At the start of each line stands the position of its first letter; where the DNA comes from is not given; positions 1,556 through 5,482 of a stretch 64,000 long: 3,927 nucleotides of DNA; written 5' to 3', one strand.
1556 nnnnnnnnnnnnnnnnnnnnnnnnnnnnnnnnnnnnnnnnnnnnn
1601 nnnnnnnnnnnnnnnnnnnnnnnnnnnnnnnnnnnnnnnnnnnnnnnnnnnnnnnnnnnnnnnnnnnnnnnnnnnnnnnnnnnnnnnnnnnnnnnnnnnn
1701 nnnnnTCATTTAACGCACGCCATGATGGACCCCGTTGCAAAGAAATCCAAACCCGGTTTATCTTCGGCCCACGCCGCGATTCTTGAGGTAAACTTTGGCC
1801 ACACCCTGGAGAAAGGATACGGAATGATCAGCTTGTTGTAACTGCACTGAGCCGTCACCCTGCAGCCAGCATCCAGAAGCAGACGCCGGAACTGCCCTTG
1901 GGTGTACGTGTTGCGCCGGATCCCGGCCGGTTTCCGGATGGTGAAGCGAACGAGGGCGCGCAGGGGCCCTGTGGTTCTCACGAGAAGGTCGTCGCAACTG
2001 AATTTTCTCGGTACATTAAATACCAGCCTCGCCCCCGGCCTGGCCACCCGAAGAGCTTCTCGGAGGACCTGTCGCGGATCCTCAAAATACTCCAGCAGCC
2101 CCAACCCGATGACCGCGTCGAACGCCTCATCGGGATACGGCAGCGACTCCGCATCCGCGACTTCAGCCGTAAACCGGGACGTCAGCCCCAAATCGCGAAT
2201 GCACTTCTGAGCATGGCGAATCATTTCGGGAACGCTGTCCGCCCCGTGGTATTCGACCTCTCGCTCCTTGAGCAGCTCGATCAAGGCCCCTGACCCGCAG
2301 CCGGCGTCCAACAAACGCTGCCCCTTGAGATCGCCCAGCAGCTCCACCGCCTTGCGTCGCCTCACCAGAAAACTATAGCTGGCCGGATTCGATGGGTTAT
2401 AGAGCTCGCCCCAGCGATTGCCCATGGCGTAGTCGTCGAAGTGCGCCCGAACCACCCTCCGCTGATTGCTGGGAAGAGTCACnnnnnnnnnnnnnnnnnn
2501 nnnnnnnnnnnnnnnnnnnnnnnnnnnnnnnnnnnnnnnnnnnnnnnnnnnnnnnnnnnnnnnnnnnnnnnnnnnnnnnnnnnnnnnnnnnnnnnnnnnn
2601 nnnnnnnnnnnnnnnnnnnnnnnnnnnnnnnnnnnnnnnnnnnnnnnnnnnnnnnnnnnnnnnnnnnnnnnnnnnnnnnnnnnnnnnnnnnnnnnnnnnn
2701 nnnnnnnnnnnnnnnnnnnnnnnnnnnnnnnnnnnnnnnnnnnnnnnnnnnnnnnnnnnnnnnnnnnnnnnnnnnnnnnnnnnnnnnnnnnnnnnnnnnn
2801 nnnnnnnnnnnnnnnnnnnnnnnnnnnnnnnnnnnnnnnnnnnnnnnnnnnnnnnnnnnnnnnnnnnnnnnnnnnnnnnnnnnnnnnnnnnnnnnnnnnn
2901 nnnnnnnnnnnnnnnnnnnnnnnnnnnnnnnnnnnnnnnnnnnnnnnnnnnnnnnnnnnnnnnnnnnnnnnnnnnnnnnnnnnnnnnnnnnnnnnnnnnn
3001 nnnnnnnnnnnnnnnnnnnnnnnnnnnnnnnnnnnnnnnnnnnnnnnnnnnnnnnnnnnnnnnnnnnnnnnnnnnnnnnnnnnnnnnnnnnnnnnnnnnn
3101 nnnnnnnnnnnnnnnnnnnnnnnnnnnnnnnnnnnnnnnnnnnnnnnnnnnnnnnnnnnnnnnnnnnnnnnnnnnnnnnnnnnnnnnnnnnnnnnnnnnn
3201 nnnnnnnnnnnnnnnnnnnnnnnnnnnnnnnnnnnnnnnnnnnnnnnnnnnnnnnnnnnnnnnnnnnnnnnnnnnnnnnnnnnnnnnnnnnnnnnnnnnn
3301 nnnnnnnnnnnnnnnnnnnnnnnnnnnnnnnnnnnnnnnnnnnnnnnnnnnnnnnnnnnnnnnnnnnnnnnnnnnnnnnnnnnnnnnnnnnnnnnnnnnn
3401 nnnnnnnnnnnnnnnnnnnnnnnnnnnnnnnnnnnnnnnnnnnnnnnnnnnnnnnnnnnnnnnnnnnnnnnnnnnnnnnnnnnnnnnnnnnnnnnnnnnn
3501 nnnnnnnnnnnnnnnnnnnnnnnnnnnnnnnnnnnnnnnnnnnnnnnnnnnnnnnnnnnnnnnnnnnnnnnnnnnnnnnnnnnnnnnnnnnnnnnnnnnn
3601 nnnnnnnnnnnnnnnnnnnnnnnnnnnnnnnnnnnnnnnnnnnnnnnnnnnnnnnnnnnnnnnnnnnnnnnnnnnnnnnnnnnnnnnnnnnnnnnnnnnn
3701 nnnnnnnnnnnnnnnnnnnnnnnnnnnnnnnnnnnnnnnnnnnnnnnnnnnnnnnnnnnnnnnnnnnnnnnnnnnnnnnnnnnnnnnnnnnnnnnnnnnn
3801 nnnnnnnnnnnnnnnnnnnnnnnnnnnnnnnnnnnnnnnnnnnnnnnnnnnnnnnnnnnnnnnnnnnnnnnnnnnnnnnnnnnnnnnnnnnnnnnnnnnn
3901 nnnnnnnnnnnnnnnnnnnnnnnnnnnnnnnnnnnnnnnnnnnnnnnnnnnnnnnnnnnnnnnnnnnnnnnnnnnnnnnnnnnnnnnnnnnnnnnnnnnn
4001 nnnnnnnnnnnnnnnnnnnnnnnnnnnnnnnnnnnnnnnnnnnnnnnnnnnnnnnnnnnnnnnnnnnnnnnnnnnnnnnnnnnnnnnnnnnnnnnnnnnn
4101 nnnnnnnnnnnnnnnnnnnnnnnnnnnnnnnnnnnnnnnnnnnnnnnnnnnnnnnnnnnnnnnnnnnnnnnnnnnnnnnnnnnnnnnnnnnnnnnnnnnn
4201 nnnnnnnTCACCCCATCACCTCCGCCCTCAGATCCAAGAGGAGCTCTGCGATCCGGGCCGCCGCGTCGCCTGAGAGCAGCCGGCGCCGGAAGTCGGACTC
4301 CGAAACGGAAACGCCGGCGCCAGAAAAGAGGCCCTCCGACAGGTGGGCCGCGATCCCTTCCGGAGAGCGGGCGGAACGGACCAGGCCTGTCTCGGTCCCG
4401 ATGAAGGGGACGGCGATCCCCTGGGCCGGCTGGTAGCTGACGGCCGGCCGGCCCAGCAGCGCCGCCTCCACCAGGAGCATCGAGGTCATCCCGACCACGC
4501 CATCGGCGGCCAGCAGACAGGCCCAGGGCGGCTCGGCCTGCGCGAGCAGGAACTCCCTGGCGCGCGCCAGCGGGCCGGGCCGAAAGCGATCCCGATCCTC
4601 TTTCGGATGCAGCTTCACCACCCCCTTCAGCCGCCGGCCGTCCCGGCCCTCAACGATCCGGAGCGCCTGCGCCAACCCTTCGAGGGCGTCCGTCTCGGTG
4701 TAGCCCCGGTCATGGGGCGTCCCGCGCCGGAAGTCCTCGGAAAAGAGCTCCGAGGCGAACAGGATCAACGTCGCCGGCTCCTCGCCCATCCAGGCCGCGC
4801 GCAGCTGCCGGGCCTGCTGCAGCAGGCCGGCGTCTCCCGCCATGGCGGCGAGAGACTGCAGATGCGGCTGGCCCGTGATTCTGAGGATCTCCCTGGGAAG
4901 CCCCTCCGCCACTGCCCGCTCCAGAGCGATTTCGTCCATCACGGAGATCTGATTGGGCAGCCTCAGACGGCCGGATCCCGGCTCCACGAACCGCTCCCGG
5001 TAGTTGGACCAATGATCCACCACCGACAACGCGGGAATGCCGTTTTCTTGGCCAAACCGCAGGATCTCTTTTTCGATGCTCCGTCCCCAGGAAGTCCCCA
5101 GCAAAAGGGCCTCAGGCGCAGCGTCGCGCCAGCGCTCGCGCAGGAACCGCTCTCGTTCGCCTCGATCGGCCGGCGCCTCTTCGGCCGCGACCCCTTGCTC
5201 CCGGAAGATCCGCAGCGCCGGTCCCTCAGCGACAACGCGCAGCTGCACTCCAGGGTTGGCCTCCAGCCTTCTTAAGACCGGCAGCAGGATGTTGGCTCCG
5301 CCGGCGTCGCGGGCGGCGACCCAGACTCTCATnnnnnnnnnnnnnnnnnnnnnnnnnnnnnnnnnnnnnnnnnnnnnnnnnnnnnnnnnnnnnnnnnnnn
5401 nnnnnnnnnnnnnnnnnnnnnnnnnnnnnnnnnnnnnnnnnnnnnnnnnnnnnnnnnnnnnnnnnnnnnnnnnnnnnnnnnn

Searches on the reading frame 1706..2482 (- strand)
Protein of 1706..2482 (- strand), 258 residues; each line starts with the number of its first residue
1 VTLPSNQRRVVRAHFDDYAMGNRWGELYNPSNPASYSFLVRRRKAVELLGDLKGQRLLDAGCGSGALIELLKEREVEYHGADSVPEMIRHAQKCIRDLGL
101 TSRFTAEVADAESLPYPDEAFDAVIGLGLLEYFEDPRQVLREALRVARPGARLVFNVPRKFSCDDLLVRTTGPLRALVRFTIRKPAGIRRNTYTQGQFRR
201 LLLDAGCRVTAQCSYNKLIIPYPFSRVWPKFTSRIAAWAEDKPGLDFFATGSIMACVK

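Call 5: search_protein_families(library=pfam, proteins=[window:1706-2482:-], max_evalue=0.001)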
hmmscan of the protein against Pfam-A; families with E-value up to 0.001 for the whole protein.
window:1706-2482:- (258 aa): 9 families
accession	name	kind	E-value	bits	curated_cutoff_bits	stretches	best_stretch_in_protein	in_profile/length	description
PF08241.18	Methyltransf_11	-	3.8e-22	79.2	21.2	1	58-155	1-95/95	Methyltransferase domain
PF13847.12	Methyltransf_31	-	1.3e-19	70.7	27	1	53-159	3-113/145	Methyltransferase domain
PF13649.12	Methyltransf_25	-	2.4e-19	70.2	27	1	58-150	2-96/97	Methyltransferase domain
PF13489.12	Methyltransf_23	-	9.4e-19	68.2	27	1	47-211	14-163/164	Methyltransferase domain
PF08242.18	Methyltransf_12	-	4.4e-16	59.9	30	1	58-153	1-98/98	Methyltransferase domain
PF01209.24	Ubie_methyltran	-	8.1e-12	45.4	20.1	1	42-154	36-150/233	ubiE/COQ5 methyltransferase family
PF07021.18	MetW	-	9.5e-11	42.1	21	1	53-149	13-104/193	Methionine biosynthesis protein MetW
PF02353.26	CMAS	-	5.1e-06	26.4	27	1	45-134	54-141/273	Mycolic acid cyclopropane synthetase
PF01170.24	UPF0020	-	0.00091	19.4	22.3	0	71-125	72-126/197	RMKL-like, methyltransferase domain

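Call 26: search_protein_families(library=ncbifam, proteins=[window:1706-2482:-], max_evalue=0.01)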
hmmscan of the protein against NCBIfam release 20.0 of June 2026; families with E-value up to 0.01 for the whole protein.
window:1706-2482:- (258 aa): 45 families (the best 25 are shown)
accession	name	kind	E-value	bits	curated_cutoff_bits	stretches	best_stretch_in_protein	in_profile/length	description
NF045667.1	MTase_DVU1556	equivalog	2.1e-17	63.3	155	1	43-155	12-119/213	DVU_1556 family methyltransferase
TIGR01934.1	MenG_MenH_UbiE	subfamily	2.8e-16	59.5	158.35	1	42-154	28-140/223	ubiquinone/menaquinone biosynthesis methyltransferase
NF047649.1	MTase_UXPK_star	exception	3.5e-16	59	460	1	53-155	77-181/283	methyltransferase/UXPK-star double selenoprotein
NF001244.0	PRK00216.1-5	equivalog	2.1e-13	50.1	216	1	42-154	37-152/236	bifunctional demethylmenaquinone methyltransferase/2-methoxy-6-polyprenyl-1,4-benzoquinol methylase UbiE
NF043040.1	corrin_prot_MT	hypoth_equivalog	2.2e-13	50.2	180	1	53-155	41-147/216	corrinoid protein-associated methyltransferase CpaM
TIGR01983.1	UbiG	equivalog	7.2e-13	48.4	102.95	1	50-155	46-151/228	bifunctional 2-polyprenyl-6-hydroxyphenol methylase/3-demethylubiquinol 3-O-methyltransferase UbiG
NF041537.1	ArsM_AhpD_UU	exception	1.3e-12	47.2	510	1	53-155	76-180/345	arsenite methyltransferase/AhpD domain selenoprotein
NF041536.1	ArsM_DUF2284_UU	exception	2.2e-12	46.1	575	1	53-155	76-180/459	arsenite methyltransferase/DUF2284 domain selenoprotein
TIGR02021.1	BchM-ChlM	equivalog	8.1e-12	45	158.9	1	8-134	2-132/218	magnesium protoporphyrin IX methyltransferase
TIGR02072.1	BioC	equivalog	1.5e-11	44.5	184.95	1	48-157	26-134/244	malonyl-ACP O-methyltransferase BioC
NF007610.0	PRK10258.1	equivalog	3.1e-11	43.1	342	1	46-159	35-142/251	malonyl-ACP O-methyltransferase BioC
NF001241.0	PRK00216.1-2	equivalog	3.2e-11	43.3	327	1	42-155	40-147/231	demethylmenaquinone methyltransferase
NF045825.1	FAmtase_mtf2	equivalog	3.4e-11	42.9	400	1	33-157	40-160/248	fatty-acid O-methyltransferase Mtf2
NF052510.1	methyltran_MpqE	exception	5.2e-11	42.4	335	1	42-154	35-150/234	methyl-plastoquinone biosynthesis methyltransferase MpqE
NF001240.0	PRK00216.1-1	equivalog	6.9e-11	41.7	378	1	43-154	53-167/251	bifunctional demethylmenaquinone methyltransferase/2-methoxy-6-polyprenyl-1,4-benzoquinol methylase UbiE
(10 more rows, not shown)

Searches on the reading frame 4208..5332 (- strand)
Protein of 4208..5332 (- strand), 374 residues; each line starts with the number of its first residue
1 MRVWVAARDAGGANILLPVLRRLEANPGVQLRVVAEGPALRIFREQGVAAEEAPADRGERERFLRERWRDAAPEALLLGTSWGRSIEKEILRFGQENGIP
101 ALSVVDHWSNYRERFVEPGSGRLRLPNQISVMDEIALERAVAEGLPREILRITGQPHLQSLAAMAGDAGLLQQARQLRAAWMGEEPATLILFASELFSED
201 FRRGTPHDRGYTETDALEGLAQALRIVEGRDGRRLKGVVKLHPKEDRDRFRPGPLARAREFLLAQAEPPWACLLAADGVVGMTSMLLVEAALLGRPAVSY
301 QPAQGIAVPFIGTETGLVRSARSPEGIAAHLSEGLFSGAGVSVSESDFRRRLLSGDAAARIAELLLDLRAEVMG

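Call 5: search_protein_families(library=pfam, proteins=[window:4208-5332:-], max_evalue=0.001)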
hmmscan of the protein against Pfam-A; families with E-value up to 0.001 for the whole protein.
window:4208-5332:- (374 aa): 0 families

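Call 12: search_protein_families(library=pfam, proteins=[window:4208-5332:-], max_evalue=0.01)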
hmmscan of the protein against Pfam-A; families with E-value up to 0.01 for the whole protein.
window:4208-5332:- (374 aa): 0 families

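Call 26: search_protein_families(library=ncbifam, proteins=[window:4208-5332:-], max_evalue=0.01)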
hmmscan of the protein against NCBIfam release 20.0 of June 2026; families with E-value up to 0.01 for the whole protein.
window:4208-5332:- (374 aa): 0 families

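Call 37: search_solved_structures(query=window:4208-5332:-, max_evalue=1)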
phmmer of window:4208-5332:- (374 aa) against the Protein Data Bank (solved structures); distinct sequences matched with E-value up to 1: 1.
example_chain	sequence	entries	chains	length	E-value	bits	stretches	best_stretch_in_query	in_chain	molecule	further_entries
3hva_A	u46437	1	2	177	0.27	13.4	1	118-212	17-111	Protein FimX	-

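Call 48: find_homologous_proteins(query=window:4208-5332:-, max_evalue=0.00001)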
Query window:4208-5332:- (374 aa): 35 proteins with E <= 0.00001 among 8000 candidates.
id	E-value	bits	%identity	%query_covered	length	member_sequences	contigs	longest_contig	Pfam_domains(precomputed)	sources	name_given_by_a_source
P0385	6.9e-237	803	100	100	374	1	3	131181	-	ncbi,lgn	-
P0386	3.6e-182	623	78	100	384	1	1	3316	-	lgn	-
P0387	2.7e-177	607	76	100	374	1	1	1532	-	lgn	-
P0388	2.2e-174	598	76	100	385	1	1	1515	-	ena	-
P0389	9.9e-171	586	75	100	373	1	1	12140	-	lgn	-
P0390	2.0e-169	581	74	99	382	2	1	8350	-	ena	-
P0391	3.6e-148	511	67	99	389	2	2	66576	-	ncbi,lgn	-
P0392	3.5e-145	502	65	100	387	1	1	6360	-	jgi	-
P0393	6.2e-130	451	61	99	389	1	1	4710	-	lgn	-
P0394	3.1e-128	446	61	98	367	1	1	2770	-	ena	-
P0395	2.7e-126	439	60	99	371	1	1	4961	-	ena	-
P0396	1.8e-114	401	57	99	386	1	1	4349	-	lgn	-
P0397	1.1e-103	365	57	91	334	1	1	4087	-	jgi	jgi:hypothetical protein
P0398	8.2e-84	300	43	97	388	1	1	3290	-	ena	-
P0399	2.3e-81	292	42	94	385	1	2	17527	-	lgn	-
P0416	3.6e-28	117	35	79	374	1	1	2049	PF02350.26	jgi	jgi:hypothetical protein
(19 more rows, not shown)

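Call 57: predict_structure(alignment_id=A2)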
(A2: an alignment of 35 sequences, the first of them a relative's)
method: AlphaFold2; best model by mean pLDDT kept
length: 374 residues; sequences in the alignment: 35
mean_pLDDT: 92.1   pTM: 0.89
mean pLDDT of the five models: 92.1, 92.0, 91.7, 91.3, 90.4
residues with pLDDT >= 90: 299; 70-90: 63; 50-70: 7; < 50: 5
segments of 3 or more residues with pLDDT < 50: 340-344
pLDDT, mean of each block of 10 residues (from residue 1): 96 97 95 96 95 94 95 96 93 95 95 92 96 95 97 95 91 96 91 86 79 95 96 92 87 95 93 97 94 94 91 92 97 76 64 93 93 73
secondary structure, 60 per line:
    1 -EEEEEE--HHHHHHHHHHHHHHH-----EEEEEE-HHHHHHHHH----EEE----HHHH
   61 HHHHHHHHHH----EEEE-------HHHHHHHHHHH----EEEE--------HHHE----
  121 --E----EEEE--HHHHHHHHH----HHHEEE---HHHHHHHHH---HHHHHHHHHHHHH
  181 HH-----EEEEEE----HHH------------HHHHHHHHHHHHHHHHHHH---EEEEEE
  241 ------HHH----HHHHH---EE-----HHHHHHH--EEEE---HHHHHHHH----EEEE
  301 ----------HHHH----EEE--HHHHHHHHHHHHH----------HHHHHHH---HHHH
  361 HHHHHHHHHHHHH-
elements in order: E2-7 H10-24 E30-35 H37-45 E50-52 H57-70 E75-78 H86-96 E101-104 E128-131 H134-142 E150-152 H156-164 H168-182 E188-193 H213-231 E235-240 H254-258 H269-275 E278-281 H285-292 E297-300 H311-314 E319-321 H324-336 H347-353 H357-373

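Call 61: fold_search(model_id=the predicted structure, library=pdb)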
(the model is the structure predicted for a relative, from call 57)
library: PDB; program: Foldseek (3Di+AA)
matches with E <= 10: 1392; with E <= 0.001: 265
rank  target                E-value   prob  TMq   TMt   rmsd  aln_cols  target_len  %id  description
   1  1v4v_A                6.5e-14  1.00  0.60  0.60   6.4       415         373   18  Crystal Structure Of UDP-N-Acetylglucosamine 2-Epimerase From Thermus Thermophilus HB8 (released 2003-12-02)
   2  1f6d_C                1.2e-13  1.00  0.63  0.64   6.0       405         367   14  THE STRUCTURE OF UDP-N-ACETYLGLUCOSAMINE 2-EPIMERASE FROM E. COLI. (released 2000-12-13)
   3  7vz6_F                1.9e-13  1.00  0.62  0.63   6.2       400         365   17  The crystal structure of Non-hydrolyzing UDPGlcNAc 2-epimerase in complex with UDP-glucose (released 2022-11-16)
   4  1v4v_B                1.9e-13  1.00  0.61  0.62   6.0       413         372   20  Crystal Structure Of UDP-N-Acetylglucosamine 2-Epimerase From Thermus Thermophilus HB8 (released 2003-12-02)
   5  1f6d_A                3.4e-13  1.00  0.71  0.71   5.0       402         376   14  THE STRUCTURE OF UDP-N-ACETYLGLUCOSAMINE 2-EPIMERASE FROM E. COLI. (released 2000-12-13)
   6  7vz6_A                5.6e-13  1.00  0.63  0.63   6.2       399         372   18  The crystal structure of Non-hydrolyzing UDPGlcNAc 2-epimerase in complex with UDP-glucose (released 2022-11-16)
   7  7vz6_H                5.9e-13  1.00  0.64  0.64   6.1       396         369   18  The crystal structure of Non-hydrolyzing UDPGlcNAc 2-epimerase in complex with UDP-glucose (released 2022-11-16)
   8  7vz6_G                8.4e-13  1.00  0.62  0.63   6.2       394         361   18  The crystal structure of Non-hydrolyzing UDPGlcNAc 2-epimerase in complex with UDP-glucose (released 2022-11-16)
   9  7vza_E                9.9e-13  1.00  0.62  0.64   6.0       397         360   18  The crystal structure of Non-hydrolyzing UDPGlcNAc 2-epimerase in complex with UDP (released 2022-11-16)
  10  7vza_A                1.2e-12  1.00  0.65  0.66   5.8       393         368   19  The crystal structure of Non-hydrolyzing UDPGlcNAc 2-epimerase in complex with UDP (released 2022-11-16)
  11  7vz6_E                1.2e-12  1.00  0.64  0.65   6.0       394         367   19  The crystal structure of Non-hydrolyzing UDPGlcNAc 2-epimerase in complex with UDP-glucose (released 2022-11-16)
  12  1f6d_B                1.7e-12  1.00  0.65  0.65   6.1       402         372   14  THE STRUCTURE OF UDP-N-ACETYLGLUCOSAMINE 2-EPIMERASE FROM E. COLI. (released 2000-12-13)
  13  7vza_F                1.9e-12  1.00  0.63  0.65   6.0       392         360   18  The crystal structure of Non-hydrolyzing UDPGlcNAc 2-epimerase in complex with UDP (released 2022-11-16)
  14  3dzc_A                2.1e-12  1.00  0.71  0.71   4.7       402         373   14  2.35 Angstrom resolution structure of WecB (VC0917), a UDP-N-acetylglucosamine 2-epimerase from Vibrio cholerae. (released 2008-08-12)
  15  7vza_D                2.2e-12  1.00  0.64  0.67   5.7       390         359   18  The crystal structure of Non-hydrolyzing UDPGlcNAc 2-epimerase in complex with UDP (released 2022-11-16)
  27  8sxw_C                5.8e-12  1.00  0.61  0.62   6.2       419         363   14  X-ray crystal structure of UDP- 2,3-diacetamido-2,3-dideoxy-glucuronic acid-2-epimerase from Thermus thermophilus stra (released 2023-09-13)
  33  8syd_B                1.1e-11  1.00  0.63  0.63   6.0       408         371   13  X-ray crystal structure of UDP-2,3-diacetamido-2,3-dideoxy-glucuronic acid-2-epimerase from Thermus thermophilus strai (released 2023-09-13)
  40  8syd_A                2.7e-11  1.00  0.62  0.64   6.2       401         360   14  X-ray crystal structure of UDP-2,3-diacetamido-2,3-dideoxy-glucuronic acid-2-epimerase from Thermus thermophilus strai (released 2023-09-13)
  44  8sxw_A                5.0e-11  1.00  0.63  0.65   5.9       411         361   14  X-ray crystal structure of UDP- 2,3-diacetamido-2,3-dideoxy-glucuronic acid-2-epimerase from Thermus thermophilus stra (released 2023-09-13)
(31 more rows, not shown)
